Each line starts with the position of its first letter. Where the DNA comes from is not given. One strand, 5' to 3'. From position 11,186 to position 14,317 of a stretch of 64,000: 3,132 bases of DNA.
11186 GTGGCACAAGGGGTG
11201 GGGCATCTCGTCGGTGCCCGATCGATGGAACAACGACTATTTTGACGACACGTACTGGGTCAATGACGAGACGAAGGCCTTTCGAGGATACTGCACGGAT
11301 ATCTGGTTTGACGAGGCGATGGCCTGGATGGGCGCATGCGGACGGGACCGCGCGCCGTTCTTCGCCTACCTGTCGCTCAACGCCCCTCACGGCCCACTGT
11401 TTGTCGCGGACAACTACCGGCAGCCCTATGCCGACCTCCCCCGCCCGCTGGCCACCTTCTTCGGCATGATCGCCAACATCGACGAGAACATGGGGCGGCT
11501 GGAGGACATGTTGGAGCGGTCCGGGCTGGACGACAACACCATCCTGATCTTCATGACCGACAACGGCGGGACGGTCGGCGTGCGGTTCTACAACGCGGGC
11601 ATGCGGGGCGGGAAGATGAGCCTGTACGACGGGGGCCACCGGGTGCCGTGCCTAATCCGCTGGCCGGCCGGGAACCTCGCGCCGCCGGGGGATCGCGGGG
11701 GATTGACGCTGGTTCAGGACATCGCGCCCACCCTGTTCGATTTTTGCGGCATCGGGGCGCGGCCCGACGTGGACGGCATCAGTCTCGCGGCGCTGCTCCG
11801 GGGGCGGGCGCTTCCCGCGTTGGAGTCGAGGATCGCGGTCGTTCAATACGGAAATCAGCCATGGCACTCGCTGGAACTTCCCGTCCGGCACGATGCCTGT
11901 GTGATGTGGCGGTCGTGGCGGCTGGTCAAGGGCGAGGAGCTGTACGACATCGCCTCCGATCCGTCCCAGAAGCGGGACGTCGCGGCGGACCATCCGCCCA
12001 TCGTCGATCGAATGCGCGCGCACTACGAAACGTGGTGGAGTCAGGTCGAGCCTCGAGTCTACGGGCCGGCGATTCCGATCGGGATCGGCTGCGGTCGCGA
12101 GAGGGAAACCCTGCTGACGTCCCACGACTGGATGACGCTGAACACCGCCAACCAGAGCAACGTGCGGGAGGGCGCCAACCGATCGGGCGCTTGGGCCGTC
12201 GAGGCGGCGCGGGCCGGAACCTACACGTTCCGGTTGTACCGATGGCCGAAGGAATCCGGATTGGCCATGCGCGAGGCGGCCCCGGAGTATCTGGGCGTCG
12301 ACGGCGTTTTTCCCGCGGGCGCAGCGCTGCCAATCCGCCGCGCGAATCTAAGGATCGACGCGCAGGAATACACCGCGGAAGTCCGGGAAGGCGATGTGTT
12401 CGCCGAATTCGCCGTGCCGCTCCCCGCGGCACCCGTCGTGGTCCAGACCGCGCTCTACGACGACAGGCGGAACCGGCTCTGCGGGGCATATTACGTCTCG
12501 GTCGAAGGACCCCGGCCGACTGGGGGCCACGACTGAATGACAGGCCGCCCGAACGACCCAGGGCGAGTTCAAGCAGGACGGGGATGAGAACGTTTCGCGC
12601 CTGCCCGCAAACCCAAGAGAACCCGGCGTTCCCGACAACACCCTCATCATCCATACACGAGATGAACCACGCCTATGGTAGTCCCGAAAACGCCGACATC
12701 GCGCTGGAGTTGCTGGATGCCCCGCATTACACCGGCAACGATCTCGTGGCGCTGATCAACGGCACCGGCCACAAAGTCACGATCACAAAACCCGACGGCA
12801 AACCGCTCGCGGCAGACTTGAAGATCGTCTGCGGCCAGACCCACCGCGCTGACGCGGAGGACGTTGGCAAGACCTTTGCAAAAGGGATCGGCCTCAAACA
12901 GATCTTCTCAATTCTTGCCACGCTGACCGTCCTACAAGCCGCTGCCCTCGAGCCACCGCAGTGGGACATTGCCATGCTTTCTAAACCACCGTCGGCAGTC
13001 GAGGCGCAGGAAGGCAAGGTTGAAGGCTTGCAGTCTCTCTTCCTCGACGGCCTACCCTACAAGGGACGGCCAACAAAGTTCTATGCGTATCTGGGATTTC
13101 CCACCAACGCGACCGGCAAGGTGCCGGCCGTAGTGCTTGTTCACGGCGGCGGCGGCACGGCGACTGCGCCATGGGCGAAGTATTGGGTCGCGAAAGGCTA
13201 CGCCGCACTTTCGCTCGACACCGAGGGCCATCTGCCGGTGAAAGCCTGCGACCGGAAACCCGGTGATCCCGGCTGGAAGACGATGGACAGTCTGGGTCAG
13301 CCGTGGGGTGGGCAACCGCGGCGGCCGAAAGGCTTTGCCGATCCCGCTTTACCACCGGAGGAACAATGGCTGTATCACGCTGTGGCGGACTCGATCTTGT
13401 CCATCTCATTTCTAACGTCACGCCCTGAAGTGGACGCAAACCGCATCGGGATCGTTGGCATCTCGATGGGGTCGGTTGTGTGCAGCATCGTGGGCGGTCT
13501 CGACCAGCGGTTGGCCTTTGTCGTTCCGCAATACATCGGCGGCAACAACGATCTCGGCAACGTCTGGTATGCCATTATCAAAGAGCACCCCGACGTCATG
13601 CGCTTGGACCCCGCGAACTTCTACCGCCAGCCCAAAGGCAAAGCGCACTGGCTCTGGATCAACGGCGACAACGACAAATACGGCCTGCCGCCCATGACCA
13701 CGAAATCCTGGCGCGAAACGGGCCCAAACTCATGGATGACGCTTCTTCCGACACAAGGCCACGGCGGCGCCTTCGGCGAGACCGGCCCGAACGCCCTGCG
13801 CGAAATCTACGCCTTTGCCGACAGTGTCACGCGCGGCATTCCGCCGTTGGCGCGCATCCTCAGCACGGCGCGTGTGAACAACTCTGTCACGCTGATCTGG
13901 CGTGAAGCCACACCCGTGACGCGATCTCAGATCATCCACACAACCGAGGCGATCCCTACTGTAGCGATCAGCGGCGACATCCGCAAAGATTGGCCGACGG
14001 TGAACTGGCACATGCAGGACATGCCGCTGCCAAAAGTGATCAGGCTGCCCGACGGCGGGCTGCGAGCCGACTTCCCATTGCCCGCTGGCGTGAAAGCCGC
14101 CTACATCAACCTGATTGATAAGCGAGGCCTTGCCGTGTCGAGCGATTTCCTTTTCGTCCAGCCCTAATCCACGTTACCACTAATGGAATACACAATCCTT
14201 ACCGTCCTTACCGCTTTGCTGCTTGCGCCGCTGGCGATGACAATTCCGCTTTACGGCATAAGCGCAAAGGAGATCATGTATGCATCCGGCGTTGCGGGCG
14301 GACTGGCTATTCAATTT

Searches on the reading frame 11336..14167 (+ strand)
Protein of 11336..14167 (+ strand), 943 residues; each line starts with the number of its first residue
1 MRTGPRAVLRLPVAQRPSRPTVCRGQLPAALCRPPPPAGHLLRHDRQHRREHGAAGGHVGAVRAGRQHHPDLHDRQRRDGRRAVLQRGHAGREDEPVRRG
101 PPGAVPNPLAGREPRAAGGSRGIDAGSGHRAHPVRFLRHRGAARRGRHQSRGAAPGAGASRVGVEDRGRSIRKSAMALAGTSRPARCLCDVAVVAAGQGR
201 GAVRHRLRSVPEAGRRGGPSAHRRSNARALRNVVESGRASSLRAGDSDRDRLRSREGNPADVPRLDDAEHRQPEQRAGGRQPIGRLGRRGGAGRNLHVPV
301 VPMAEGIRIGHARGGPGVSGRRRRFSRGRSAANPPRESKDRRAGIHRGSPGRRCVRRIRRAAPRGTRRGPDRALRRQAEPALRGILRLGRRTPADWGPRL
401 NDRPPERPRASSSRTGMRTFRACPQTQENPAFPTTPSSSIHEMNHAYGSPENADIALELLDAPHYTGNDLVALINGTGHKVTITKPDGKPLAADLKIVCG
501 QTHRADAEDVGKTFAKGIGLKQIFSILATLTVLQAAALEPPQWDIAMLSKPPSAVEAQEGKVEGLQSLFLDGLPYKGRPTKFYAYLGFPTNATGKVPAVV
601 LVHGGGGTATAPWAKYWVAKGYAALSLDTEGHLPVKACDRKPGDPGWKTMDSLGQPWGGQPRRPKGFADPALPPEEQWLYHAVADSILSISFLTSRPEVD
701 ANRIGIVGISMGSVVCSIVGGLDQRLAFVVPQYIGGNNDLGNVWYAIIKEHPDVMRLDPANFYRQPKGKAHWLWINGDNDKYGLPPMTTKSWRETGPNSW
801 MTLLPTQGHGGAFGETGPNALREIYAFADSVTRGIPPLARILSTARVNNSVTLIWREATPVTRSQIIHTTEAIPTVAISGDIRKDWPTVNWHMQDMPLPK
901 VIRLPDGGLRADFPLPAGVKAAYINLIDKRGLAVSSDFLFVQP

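Call 6: search_protein_families(library=pfam, proteins=[window:11336-14167:+])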
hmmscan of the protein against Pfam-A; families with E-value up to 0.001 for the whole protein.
window:11336-14167:+ (943 aa): 2 families
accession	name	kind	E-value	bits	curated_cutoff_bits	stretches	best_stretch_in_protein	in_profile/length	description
PF05448.18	AXE1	-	3.5e-08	33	21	1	580-733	67-207/321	Acetyl xylan esterase (AXE1)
PF00326.27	Peptidase_S9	-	0.00022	21.2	22.6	0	677-831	39-209/213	Prolyl oligopeptidase family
